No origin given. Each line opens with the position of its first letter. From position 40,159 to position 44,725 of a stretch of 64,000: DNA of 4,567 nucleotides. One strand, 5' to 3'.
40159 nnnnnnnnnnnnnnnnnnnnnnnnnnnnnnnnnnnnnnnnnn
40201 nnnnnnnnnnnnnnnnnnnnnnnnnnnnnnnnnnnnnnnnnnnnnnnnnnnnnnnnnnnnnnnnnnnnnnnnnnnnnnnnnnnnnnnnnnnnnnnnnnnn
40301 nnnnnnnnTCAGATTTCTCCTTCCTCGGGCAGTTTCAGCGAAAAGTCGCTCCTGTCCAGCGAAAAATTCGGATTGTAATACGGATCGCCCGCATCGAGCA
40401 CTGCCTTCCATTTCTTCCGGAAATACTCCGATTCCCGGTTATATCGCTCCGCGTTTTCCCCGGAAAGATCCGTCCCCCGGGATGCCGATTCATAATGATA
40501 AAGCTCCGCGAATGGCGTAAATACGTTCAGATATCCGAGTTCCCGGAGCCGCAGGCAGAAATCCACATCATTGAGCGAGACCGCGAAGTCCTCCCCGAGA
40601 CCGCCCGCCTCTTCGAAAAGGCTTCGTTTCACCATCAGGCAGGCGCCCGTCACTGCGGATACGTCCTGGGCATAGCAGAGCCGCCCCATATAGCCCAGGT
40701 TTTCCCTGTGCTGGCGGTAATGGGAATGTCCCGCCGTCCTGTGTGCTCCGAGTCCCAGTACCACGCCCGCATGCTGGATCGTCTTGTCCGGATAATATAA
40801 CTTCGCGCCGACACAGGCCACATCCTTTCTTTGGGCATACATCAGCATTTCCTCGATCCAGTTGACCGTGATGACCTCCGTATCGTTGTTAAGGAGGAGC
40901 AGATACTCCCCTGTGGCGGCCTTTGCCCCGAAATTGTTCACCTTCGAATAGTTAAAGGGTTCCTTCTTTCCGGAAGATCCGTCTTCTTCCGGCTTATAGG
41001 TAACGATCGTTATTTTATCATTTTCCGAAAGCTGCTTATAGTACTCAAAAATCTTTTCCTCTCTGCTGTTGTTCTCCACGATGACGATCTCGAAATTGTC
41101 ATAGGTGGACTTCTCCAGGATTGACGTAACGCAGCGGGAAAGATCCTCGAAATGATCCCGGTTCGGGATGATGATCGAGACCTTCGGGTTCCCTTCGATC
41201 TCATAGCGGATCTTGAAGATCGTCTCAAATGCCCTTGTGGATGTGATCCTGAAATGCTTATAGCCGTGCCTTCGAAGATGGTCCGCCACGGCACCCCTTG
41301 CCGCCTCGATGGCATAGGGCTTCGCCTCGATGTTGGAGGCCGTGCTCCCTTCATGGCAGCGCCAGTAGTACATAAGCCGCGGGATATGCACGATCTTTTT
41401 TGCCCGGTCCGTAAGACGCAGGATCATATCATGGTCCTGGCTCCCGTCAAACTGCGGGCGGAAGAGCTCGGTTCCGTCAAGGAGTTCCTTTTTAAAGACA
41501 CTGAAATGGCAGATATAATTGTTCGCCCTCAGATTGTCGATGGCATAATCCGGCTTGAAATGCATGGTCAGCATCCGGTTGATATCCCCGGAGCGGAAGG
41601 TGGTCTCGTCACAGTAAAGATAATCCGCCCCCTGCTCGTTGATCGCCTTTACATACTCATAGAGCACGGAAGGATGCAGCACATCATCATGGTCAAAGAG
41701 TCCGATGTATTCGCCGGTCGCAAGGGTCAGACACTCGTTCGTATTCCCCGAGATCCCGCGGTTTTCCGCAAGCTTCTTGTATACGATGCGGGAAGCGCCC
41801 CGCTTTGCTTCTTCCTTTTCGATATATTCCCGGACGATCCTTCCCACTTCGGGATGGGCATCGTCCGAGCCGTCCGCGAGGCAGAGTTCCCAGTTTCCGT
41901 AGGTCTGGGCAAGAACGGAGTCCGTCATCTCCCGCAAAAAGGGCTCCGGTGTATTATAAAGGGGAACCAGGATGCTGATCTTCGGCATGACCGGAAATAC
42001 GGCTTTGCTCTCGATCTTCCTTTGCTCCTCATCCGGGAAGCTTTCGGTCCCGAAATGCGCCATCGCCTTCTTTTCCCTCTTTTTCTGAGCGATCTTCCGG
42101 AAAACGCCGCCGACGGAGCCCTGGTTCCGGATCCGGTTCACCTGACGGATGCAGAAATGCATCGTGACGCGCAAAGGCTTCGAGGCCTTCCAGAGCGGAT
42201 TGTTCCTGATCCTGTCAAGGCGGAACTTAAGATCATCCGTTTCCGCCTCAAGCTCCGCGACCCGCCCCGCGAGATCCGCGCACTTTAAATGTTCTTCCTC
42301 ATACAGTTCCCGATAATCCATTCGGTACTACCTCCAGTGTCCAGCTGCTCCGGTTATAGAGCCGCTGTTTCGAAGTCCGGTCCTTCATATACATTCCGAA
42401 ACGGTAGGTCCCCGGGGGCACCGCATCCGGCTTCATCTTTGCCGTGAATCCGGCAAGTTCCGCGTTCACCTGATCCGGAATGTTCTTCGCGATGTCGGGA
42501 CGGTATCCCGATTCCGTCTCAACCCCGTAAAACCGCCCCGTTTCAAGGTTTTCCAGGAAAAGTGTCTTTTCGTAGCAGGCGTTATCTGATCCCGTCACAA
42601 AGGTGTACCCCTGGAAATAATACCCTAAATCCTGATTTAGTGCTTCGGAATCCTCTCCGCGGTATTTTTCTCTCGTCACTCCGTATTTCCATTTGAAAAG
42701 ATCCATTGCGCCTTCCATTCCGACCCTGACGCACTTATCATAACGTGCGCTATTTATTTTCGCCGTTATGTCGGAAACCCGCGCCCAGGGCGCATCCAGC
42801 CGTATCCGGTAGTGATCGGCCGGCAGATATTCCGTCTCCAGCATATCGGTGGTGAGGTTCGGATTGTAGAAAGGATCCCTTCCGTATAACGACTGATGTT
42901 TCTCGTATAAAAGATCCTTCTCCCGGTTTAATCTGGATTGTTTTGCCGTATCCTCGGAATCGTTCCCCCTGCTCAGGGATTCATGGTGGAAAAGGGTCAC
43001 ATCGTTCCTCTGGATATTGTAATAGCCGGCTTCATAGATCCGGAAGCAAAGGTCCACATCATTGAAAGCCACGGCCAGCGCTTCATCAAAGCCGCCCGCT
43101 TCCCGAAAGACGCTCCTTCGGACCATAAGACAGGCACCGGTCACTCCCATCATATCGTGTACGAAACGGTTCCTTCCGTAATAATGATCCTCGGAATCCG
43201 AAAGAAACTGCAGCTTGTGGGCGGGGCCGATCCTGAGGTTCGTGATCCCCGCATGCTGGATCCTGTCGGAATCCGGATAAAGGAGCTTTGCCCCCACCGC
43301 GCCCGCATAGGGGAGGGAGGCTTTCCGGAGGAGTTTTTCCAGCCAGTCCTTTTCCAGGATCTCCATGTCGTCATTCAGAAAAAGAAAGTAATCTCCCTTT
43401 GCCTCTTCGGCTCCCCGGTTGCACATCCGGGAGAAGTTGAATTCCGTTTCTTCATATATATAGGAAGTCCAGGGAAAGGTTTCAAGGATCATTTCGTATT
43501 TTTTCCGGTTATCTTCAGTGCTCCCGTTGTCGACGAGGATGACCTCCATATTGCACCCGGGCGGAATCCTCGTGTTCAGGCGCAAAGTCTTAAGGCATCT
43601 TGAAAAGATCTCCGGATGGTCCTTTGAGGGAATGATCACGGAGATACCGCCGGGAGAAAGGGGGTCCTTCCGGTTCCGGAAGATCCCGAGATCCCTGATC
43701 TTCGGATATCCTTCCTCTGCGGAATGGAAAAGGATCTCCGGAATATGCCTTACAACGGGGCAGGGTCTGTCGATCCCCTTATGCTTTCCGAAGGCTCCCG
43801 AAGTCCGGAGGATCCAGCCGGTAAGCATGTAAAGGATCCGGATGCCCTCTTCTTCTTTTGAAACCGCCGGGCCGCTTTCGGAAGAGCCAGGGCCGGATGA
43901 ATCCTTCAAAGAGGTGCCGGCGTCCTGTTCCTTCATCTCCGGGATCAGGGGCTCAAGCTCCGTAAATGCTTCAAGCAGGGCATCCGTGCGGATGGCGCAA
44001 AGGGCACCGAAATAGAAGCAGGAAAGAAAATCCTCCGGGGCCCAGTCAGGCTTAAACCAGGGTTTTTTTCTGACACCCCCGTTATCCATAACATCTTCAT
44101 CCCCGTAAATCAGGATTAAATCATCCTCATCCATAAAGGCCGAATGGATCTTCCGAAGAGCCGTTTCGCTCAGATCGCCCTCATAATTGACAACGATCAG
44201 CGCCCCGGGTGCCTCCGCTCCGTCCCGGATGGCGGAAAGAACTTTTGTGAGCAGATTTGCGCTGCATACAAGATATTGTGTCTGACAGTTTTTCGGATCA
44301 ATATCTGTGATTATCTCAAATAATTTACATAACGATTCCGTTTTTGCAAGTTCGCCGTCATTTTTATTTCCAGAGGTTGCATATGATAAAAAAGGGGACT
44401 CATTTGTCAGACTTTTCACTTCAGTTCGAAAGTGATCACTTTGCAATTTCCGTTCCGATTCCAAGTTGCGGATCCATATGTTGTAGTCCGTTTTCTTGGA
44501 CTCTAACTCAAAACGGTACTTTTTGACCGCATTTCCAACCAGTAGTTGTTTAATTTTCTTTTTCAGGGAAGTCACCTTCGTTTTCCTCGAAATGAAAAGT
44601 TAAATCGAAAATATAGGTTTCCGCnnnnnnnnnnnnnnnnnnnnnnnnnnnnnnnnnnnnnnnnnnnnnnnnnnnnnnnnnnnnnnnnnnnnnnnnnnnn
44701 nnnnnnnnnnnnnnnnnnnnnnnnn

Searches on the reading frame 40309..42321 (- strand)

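Call 37: search_protein_families(library=pfam, proteins=[window:40309-42321:-], max_evalue=0.0001)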
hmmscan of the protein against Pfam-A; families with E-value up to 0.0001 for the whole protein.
window:40309-42321:- (670 aa): 4 families
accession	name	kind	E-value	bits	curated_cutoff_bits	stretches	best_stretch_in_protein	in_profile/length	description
PF00535.33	Glycos_transf_2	-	8e-41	140.2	23.3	2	116-281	1-164/168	Glycosyl transferase family 2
PF13641.12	Glyco_tranf_2_3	-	1.4e-22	81.3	27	2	379-613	1-215/230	Glycosyltransferase like family 2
PF10111.15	Glyco_tranf_2_2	-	1.5e-07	31.6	27.3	1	382-594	1-201/276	Glycosyltransferase like family 2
PF13632.12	Glyco_trans_2_3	-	7.8e-07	29.5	27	0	515-607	31-120/198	Glycosyl transferase family group 2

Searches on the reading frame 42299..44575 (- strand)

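Call 38: search_protein_families(library=pfam, proteins=[window:42299-44575:-], max_evalue=0.0001)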
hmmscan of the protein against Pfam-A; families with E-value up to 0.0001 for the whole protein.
window:42299-44575:- (758 aa): 4 families
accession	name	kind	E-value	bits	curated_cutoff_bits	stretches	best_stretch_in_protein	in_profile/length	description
PF00535.33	Glycos_transf_2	-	1.2e-19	71.3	23.3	1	312-492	1-166/168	Glycosyl transferase family 2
PF10111.15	Glyco_tranf_2_2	-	2.7e-13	50.5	27.3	1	330-528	18-213/276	Glycosyltransferase like family 2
PF13641.12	Glyco_tranf_2_3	-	1.9e-07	31.8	27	1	308-517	1-198/230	Glycosyltransferase like family 2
PF13712.12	Glyco_tranf_2_5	-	1.4e-05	25.3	27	0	383-521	43-178/210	Glycosyltransferase like family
